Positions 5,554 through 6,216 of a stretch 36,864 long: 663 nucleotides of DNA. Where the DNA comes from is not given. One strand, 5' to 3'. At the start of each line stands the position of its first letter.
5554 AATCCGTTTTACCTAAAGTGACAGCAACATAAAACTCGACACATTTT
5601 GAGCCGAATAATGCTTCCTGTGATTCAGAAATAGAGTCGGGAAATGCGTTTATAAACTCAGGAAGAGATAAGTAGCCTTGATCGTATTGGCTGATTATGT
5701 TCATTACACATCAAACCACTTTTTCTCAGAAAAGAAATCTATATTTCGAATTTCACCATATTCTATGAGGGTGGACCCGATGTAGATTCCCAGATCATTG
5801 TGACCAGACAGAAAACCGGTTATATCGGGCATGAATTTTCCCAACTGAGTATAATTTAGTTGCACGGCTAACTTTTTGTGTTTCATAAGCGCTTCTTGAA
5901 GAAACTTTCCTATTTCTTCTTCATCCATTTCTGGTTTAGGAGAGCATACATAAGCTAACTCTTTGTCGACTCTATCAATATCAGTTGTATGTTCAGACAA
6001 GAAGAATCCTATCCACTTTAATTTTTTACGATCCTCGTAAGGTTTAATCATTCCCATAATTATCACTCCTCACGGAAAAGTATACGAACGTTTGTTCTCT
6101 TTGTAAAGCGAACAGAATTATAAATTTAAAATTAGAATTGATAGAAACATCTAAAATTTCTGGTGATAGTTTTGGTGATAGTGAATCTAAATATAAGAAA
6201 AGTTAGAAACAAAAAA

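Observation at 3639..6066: AT-rich accessory island between the lysis cassette and integrase: a five-gene - strand cassette plus a convergent gene, with no recognisable functions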

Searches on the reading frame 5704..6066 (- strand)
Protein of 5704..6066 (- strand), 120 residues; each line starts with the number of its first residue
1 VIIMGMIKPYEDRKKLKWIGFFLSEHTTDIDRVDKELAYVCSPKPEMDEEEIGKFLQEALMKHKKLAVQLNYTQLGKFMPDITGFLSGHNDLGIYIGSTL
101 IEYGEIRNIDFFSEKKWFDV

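Call 3: search_protein_families(library=pfam, proteins=[window:5704-6066:-], max_evalue=1)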
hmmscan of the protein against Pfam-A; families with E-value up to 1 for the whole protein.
window:5704-6066:- (120 aa): 1 family
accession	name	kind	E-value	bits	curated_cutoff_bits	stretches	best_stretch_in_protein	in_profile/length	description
PF08863.15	YolD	-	0.054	14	27.5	1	22-69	1-49/94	YolD-like protein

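Call 4: search_protein_families(library=phrogs, proteins=[window:5704-6066:-], max_evalue=0.1)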
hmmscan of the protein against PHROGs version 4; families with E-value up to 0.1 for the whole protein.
window:5704-6066:- (120 aa): 1 family
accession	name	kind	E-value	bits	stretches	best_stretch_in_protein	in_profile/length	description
phrog_16307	-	unknown function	1.6e-10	42.2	1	9-110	20-126/131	-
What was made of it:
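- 5704..6057 (-): F: 117-aa protein of PHROG 16307 with a weak YolD-like N-terminal half. It is found between lysin and integrase in several Bacillota temperate phages. phrog_16307 E=1.6e-10 (call 4).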

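Call 5: search_protein_families(library=padloc, proteins=[window:5704-6066:-], max_evalue=1)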
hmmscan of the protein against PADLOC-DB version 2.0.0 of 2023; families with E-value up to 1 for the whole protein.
window:5704-6066:- (120 aa): 0 families

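Call 11: search_protein_families(library=ncbifam, proteins=[window:5704-6066:-], max_evalue=1)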
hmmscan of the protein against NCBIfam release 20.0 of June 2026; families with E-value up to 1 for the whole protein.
window:5704-6066:- (120 aa): 0 families

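Call 39: search_dna_similar(query=window:5704-6066:-, collection=phages, mode=protein, max_rows=25, max_evalue=0.001)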
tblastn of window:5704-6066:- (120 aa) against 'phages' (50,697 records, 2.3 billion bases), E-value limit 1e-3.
Records with a match: 11; places in all: 11; records where one place covers at least 80% of the query: 9.
Best place of each record, by identity: 95-99% 1; 60-80% 1; <60% 9.
By first word of the organism name: Listeria 5; Enterococcus 4; Bacteriophage 1; Latilactobacillus 1.
By host as written in the record: Listeria monocytogenes 5; - 3; Enterococcus gallinarum BBC_KY_5 1; Enterococcus faecalis 1; Latilactobacillus curvatus TMW 1.1365 1.
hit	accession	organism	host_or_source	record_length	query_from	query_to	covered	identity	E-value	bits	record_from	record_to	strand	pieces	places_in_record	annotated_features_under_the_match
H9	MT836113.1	Bacteriophage sp.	human fecal samples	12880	1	120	100%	96.7%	8e-73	239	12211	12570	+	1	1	record has no annotation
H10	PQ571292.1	Enterococcus phage EG-TP1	Enterococcus gallinarum BBC_KY_5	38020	1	120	100%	71.9%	1e-53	184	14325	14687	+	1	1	DNA-directed RNA polymerase subunit beta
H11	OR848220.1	Listeria phage LM 4-14-1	Listeria monocytogenes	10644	10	118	91%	32.8%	6e-6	49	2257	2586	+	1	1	record has no annotation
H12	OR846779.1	Listeria phage LM 4-11-1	Listeria monocytogenes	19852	10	118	91%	32.8%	6e-6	49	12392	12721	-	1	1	record has no annotation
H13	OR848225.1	Listeria phage LM 4-14-1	Listeria monocytogenes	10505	10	118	91%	31.6%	3e-5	47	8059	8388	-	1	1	record has no annotation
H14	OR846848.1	Listeria phage LM 4-11-1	Listeria monocytogenes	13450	10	118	91%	31.6%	3e-5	47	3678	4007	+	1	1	record has no annotation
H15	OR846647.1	Enterococcus phage Efs 1-1-1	Enterococcus faecalis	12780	10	117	90%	31.3%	2e-4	45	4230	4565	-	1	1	record has no annotation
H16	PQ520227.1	Enterococcus phage IME_EF3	-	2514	8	117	92%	30.1%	4e-4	44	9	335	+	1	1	record has no annotation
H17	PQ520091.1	Enterococcus phage IME_EF3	-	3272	8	117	92%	29.9%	4e-4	44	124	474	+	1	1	record has no annotation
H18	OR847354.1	Listeria phage LM 4-11-1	Listeria monocytogenes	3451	10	70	51%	52.5%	4e-15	75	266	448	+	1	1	record has no annotation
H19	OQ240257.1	Latilactobacillus phage TMW 1.1365 P3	Latilactobacillus curvatus TMW 1.1365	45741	10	102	78%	33.7%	3e-9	59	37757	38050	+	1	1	hypothetical protein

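Call 60: get_annotated_region(hit=H19, flank=4000)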
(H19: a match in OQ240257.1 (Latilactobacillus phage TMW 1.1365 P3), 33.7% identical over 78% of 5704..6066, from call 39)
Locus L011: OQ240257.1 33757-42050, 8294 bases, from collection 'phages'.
description: Latilactobacillus phage TMW 1.1365 P3, complete genome.
organism: Latilactobacillus phage TMW 1.1365 P3 (NCBI taxid 3027586)
taxonomy: Viruses; Duplodnaviria; Heunggongvirae; Uroviricota; Caudoviricetes
host: Latilactobacillus curvatus TMW 1.1365; source: virions isolated from purified post-induction lysate of Latilactobacillus curvatus TMW 1.1365; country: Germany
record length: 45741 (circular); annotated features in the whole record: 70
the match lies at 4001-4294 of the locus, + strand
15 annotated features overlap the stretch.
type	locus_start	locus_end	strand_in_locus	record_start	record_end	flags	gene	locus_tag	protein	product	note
CDS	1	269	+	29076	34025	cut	-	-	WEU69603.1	tail protein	-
CDS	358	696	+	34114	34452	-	-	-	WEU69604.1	hypothetical protein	-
CDS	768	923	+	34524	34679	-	-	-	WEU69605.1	hypothetical protein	-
CDS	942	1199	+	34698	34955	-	-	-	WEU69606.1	holin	-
CDS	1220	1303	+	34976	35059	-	-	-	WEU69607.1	hypothetical protein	-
CDS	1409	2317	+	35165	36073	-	-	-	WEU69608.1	N-acetylmuramoyl-L-alanine amidase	-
CDS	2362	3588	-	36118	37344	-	-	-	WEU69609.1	hypothetical protein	-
CDS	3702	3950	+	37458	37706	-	-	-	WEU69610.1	hypothetical protein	-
CDS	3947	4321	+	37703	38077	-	-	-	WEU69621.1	hypothetical protein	-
CDS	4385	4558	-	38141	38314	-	-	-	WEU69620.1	hypothetical protein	-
CDS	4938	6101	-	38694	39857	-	-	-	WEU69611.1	integrase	-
CDS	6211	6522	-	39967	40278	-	-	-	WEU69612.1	putative single-stranded DNA binding protein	-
CDS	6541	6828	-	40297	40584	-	-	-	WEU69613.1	hypothetical protein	-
CDS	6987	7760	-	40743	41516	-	-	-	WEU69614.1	hypothetical protein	-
CDS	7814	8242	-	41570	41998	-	-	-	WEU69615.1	hypothetical protein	-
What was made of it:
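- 5704..6057 (-): Homologues in Enterococcus, Listeria and Latilactobacillus phages (calls 39, 60).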

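Call 62: search_protein_families(library=pfam, proteins=[L011:3947-4321:+, L011:3702-3950:+, L011:2362-3588:-], max_evalue=0.1)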
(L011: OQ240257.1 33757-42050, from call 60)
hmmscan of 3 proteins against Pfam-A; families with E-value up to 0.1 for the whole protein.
L011:3947-4321:+ (124 aa): 0 families

L011:3702-3950:+ (82 aa): 0 families

L011:2362-3588:- (408 aa): 1 family
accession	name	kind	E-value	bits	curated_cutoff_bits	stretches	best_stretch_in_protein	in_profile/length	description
PF16872.10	putAbiC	-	1.9e-06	28.7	22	1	314-358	32-75/80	Putative phage abortive infection protein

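Call 63: search_solved_structures(query=window:5704-6057:-, max_evalue=10)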
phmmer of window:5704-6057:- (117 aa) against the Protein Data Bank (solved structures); distinct sequences matched with E-value up to 10: 2.
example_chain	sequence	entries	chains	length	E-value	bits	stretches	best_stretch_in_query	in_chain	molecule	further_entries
2iak_A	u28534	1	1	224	0.39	13.9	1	44-89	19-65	Bullous pemphigoid antigen 1, isoform 5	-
9y1s_A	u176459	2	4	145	1.8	11.8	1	40-88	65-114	Rhobin9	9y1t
